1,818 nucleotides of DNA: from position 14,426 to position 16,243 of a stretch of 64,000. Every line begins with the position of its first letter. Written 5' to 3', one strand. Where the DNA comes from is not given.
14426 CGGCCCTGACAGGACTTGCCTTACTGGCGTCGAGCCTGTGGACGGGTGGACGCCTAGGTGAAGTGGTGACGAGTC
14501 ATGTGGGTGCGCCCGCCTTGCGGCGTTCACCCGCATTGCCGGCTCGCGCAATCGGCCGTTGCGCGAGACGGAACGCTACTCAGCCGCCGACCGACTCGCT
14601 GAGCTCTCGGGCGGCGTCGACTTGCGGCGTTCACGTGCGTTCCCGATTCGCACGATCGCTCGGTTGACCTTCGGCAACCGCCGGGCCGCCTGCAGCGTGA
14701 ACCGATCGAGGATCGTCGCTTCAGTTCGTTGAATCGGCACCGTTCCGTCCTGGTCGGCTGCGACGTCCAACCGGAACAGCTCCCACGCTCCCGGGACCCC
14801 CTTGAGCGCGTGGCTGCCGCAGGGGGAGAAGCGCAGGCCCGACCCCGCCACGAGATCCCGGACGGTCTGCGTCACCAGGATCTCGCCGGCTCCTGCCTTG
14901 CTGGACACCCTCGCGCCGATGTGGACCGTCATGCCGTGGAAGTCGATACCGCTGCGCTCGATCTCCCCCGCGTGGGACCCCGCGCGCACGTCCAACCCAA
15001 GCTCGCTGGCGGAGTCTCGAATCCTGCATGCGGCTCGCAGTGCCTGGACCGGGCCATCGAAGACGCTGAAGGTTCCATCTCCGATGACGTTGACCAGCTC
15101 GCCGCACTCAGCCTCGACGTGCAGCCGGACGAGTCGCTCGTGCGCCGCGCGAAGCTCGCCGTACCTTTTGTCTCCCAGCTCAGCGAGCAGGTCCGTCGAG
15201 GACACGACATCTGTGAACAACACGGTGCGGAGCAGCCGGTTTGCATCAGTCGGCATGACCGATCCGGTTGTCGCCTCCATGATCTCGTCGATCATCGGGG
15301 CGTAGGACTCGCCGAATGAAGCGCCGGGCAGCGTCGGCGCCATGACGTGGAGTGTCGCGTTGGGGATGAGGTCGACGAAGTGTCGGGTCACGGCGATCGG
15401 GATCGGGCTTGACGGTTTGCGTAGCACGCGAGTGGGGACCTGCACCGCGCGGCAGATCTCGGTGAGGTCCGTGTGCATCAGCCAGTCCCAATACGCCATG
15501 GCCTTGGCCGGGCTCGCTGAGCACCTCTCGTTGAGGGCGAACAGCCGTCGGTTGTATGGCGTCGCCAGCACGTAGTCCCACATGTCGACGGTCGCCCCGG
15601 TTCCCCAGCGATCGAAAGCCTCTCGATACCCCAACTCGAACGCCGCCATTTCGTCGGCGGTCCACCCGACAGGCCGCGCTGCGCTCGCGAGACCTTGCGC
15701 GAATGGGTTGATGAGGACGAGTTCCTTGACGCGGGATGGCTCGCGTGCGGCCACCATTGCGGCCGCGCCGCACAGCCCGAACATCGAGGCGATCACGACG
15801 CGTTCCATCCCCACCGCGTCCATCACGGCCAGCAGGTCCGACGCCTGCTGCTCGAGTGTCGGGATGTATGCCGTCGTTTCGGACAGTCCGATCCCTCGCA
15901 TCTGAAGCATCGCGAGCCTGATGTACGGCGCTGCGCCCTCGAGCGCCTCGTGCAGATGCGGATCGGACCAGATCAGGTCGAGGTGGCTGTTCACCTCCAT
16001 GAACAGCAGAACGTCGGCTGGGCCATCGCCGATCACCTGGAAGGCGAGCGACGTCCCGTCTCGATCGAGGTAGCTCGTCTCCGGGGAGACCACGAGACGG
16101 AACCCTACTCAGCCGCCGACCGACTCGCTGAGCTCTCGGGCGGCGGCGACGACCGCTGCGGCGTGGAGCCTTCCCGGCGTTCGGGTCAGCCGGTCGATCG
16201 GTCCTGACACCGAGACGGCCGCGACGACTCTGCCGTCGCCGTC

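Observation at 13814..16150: tRNA-Glu-adjacent islet: HNH nuclease plus hydrolase-cyclase gene precisely bracketed by 58-bp direct repeats, one of which is the 3' end of the ndgR/ltbR regulator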

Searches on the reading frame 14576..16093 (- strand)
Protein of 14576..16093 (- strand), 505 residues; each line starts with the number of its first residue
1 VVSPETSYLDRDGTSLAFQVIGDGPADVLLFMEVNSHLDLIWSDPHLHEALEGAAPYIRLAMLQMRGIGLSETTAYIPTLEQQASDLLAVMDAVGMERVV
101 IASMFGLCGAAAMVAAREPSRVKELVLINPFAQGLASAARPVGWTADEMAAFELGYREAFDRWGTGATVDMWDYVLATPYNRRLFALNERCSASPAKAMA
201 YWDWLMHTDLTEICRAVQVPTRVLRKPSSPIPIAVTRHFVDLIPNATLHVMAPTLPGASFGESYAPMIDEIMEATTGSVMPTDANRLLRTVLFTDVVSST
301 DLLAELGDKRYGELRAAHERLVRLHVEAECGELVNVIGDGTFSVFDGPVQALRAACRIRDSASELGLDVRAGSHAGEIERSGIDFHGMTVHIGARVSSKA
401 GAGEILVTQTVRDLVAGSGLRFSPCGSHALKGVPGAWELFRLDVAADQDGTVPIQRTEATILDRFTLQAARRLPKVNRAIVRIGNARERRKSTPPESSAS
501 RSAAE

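Call 7: search_protein_families(library=pfam, proteins=[window:14576-16093:-], max_evalue=0.01)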
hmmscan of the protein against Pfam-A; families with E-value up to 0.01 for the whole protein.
window:14576-16093:- (505 aa): 2 families
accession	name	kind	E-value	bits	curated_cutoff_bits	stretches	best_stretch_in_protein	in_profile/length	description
PF00211.25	Guanylate_cyc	-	2.2e-06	27.8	21.9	1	290-437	10-176/183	Adenylate and Guanylate cyclase catalytic domain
PF00561.26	Abhydrolase_1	-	0.0079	16.3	25.8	0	62-130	32-102/245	alpha/beta hydrolase fold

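Call 10: find_encoding_contigs(protein=window:14576-16093:-, flank=10000, max_places=10)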
Protein window:14576-16093:- (505 aa): 1 contig read that carries it; 1 place shown.
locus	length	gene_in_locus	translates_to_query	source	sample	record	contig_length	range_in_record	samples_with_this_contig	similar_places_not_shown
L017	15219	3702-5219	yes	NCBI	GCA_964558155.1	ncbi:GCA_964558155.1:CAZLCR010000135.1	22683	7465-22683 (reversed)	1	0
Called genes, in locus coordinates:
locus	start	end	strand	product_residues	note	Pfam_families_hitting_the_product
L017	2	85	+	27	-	?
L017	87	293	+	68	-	-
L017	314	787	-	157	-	PF00216:Bac_DNA_binding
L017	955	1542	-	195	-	PF00694:Aconitase_C, PF27512:LeuD, PF27434:LeuD_C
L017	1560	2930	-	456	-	PF00330:Aconitase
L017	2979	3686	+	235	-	PF25213:HVO_A0261_N, PF09339:HTH_IclR, PF01614:IclR_C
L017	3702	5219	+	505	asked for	PF00211:Guanylate_cyc (faint)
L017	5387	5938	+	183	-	PF13392:HNH_3 (weak)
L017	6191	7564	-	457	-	PF00749:tRNA-synt_1c, PF19269:Anticodon_2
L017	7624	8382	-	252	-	PF10370:Rv2993c-like_N, PF01557:FAA_hydrolase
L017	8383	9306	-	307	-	PF00248:Aldo_ket_red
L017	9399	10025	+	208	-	PF02012:BNR (faint)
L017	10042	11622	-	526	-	PF00682:HMGL-like, PF22617:HCS_D2, PF08502:LeuA_dimer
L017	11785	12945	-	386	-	PF22660:RS_preATP-grasp-like, PF02222:ATP-grasp, PF07478:Dala_Dala_lig_C (weak), PF21244:PurT_C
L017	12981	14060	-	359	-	PF01063:Aminotran_4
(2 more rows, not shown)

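Call 13: find_homologous_proteins(query=window:14576-16093:-)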
Query window:14576-16093:- (505 aa): 7539 proteins with E <= 0.001 among 8000 candidates; the best 120 are listed.
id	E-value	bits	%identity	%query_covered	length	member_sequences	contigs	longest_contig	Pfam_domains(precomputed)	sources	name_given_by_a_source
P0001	0.0e+0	1126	100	100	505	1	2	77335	PF00211.26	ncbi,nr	ncbi:MAG TPA: adenylate/guanylate cyclase domain-containing protein [Mycobacteriales bacterium]|nr:a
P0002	8.5e-175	600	57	96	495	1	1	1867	PF00211.26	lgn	-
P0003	1.9e-173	596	58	96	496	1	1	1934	PF00211.26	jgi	jgi:class 3 adenylate cyclase/pimeloyl-ACP methyl ester carboxylesterase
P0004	5.0e-172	591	55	96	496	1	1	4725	PF00211.26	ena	-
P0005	6.8e-172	591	55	96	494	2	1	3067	PF00211.26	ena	-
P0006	5.2e-171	588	56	96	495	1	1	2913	PF00561.27,PF00211.26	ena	-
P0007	8.2e-171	587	55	96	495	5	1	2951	PF00561.27,PF00211.26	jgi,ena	-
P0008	3.4e-170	585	55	96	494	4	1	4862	PF00561.27,PF00211.26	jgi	jgi:class 3 adenylate cyclase/pimeloyl-ACP methyl ester carboxylesterase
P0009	8.8e-170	584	54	96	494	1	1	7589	PF00211.26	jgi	jgi:class 3 adenylate cyclase/pimeloyl-ACP methyl ester carboxylesterase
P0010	1.8e-169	583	55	96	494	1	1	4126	PF00211.26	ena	-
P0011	5.3e-169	581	54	96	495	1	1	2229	PF00211.26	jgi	jgi:class 3 adenylate cyclase/pimeloyl-ACP methyl ester carboxylesterase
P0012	5.9e-169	581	54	96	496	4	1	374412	PF00211.26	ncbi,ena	-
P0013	3.5e-168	579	56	97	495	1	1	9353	PF00211.26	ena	-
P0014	1.0e-167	577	55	96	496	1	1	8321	PF00561.27,PF00211.26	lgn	-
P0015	1.8e-167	576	53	97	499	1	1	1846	PF00561.27,PF00211.26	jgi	jgi:class 3 adenylate cyclase/pimeloyl-ACP methyl ester carboxylesterase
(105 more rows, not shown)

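Call 38: search_protein_families(library=phrogs, proteins=[window:14579-16093:-], max_evalue=0.001)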
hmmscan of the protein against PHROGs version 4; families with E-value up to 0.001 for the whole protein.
window:14579-16093:- (505 aa): 1 family
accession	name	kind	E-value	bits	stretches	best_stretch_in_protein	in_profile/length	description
phrog_789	-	other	0.00041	20.2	1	54-251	377-574/637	esterase/lipase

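Call 41: find_encoding_contigs(protein=P0013, flank=4000, max_places=2)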
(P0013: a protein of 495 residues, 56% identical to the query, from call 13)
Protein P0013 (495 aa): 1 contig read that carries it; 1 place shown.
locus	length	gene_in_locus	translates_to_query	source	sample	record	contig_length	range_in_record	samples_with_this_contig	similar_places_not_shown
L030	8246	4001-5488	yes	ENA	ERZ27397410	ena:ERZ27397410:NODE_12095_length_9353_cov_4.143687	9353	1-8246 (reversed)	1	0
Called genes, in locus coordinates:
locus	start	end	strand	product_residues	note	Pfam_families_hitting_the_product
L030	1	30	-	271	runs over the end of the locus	PF07155:ECF-ribofla_trS (faint), PF12822:ECF_trnsprt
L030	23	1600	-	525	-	PF01580:FtsK_SpoIIIE (faint), PF03193:RsgA_GTPase (faint), PF13481:AAA_25 (faint), PF00005:ABC_tran, PF00931:NB-ARC (faint), PF01926:MMR_HSR1 (faint), PF00005:ABC_tran, PF13304:AAA_21, +9 more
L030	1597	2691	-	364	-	PF02361:CbiQ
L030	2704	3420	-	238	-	PF28005:SCO2322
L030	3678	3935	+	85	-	-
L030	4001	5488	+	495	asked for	PF00211:Guanylate_cyc (faint)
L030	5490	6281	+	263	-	PF13427:AadA_C (weak)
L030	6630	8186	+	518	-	PF00149:Metallophos (faint)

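Call 42: find_encoding_contigs(protein=P0012, flank=4000, max_places=2)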
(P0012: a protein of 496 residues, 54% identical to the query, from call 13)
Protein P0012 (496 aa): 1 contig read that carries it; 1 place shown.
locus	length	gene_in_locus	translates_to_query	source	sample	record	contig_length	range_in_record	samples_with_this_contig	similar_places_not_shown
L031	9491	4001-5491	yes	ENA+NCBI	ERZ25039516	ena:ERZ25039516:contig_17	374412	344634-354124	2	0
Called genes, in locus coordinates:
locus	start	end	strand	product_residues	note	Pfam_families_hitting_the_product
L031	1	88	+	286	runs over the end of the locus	PF00270:DEAD (weak), PF04851:ResIII (faint)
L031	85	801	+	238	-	-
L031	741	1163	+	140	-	PF13307:Helicase_C_2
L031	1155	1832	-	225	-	PF05724:TPMT, PF03848:TehB (weak), PF13489:Methyltransf_23, PF13649:Methyltransf_25, PF13847:Methyltransf_31 (weak), PF08241:Methyltransf_11, PF08242:Methyltransf_12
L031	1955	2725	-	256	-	PF01726:LexA_DNA_bind, PF00717:Peptidase_S24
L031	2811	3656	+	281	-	PF00106:adh_short, PF01370:Epimerase (faint), PF13561:adh_short_C2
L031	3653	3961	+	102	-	-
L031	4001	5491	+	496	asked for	PF00211:Guanylate_cyc (weak)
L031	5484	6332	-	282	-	PF03631:Virul_fac_BrkB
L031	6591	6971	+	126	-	PF01476:LysM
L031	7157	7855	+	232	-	PF00117:GATase, PF07722:Peptidase_C26 (weak)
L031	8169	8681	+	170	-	PF22811:Zn_ribbon_NrdR, PF03477:ATP-cone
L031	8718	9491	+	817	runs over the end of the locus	PF08471:Ribonuc_red_2_N, PF02867:Ribonuc_red_lgC, PF12637:TSCPD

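Call 47: search_solved_structures(query=window:14579-16093:-, max_evalue=0.001, show_alignments=1)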
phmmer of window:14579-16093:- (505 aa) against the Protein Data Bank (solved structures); distinct sequences matched with E-value up to 0.001: 8.
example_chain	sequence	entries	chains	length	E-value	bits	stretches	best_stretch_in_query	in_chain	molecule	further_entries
1ybt_A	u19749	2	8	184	1.6e-35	126.1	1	283-440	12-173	hydrolase, alpha/beta hydrolase fold family | lipJ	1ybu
4wp3_A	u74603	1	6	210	7e-21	77.8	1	290-445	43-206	Ma1120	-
4wp9_A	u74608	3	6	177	7.2e-21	77.8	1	290-445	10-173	Ma1120 | Cyclase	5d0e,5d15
4wp8_A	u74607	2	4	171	1.9e-20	76.4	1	290-441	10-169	Ma1120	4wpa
5d0g_A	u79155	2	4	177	4.6e-19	71.8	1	290-445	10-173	Cyclase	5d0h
1fx4_A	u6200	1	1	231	3.3e-07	32.7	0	366-445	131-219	RECEPTOR-TYPE ADENYLATE CYCLASE GRESAG 4.3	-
1fx2_A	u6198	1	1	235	5.8e-06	28.6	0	366-446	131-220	RECEPTOR-TYPE ADENYLATE CYCLASE GRESAG 4.1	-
1y10_A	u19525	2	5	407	9.4e-06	27.9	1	289-450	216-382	Hypothetical protein Rv1264/MT1302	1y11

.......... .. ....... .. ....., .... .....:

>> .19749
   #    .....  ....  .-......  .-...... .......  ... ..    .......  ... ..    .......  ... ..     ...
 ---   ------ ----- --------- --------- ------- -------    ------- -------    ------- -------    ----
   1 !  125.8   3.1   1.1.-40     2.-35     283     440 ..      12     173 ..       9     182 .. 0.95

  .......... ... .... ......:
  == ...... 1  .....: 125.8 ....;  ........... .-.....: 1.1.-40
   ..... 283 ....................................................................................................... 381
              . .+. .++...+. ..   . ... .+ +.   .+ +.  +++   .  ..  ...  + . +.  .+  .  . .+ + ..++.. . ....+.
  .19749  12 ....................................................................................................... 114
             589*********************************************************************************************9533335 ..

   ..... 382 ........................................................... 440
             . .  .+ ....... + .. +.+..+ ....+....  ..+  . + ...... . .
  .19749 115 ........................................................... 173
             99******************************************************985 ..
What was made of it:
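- On LipJ-type bifunctional hydrolase/cyclase: 1YBT matches at E=1.6e-35 (call 47).
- Closest known: LipJ. Same: The cyclase domain matches at E=1.6e-35 (call 47).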

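Call 48: search_protein_families(library=ncbifam, proteins=[window:14579-16093:-], max_evalue=0.001)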
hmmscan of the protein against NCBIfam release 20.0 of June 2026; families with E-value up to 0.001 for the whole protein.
window:14579-16093:- (505 aa): 7 families
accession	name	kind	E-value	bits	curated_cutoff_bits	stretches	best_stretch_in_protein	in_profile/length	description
NF058673.1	LipAdnlyCyLipJMY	equivalog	8.5e-80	268.6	800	1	3-441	7-448/449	bifunctional lipase/adenylate cyclase LipJ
NF051488.1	bifunc_PcaDC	exception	2.8e-10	39.9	390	1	56-255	37-233/375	bifunctional 3-oxoadipate enol-lactonase/4-carboxymuconolactone decarboxylase PcaDC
TIGR02427.1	protocat_pcaD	equivalog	3.3e-10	39.8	255.85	1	57-252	39-228/251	3-oxoadipate enol-lactonase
TIGR04510.1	mod_pep_cyc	subfamily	7.4e-09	34.7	400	1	286-378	3-100/814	putative peptide modification system cyclase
NF050089.1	i_nPHAscl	equivalog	2.4e-05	23.5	300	1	43-130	30-117/288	intracellular short-chain-length polyhydroxyalkanoate depolymerase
TIGR03100.1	hydr1_PEP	hypoth_equivalog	3.2e-05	23.4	168.45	1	65-137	65-139/274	hydrolase 1, exosortase A system-associated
NF051487.1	bifunc_PcaCD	exception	0.00076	18.7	430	0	60-252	201-389/413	bifunctional 4-carboxymuconolactone decarboxylase/3-oxoadipate enol-lactonase PcaCD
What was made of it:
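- On LipJ-type bifunctional hydrolase/cyclase: NCBIfam NF058673 covers residues 3-441 of the protein and positions 7-448 of 449 in the model (call 48). 268.6 bits against a cut-off of 800 (call 48).
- Checked: Cyclase: ORF 14576-16093 (-), 505 aa. It matches Guanylate_cyc (call 7), the LipJ/Rv1900c cyclase structure 1YBT at E=1.6e-35 (call 47), and the NCBIfam LipJ model end to end but below its equivalog cut-off (268 against 800 bits, call 48).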
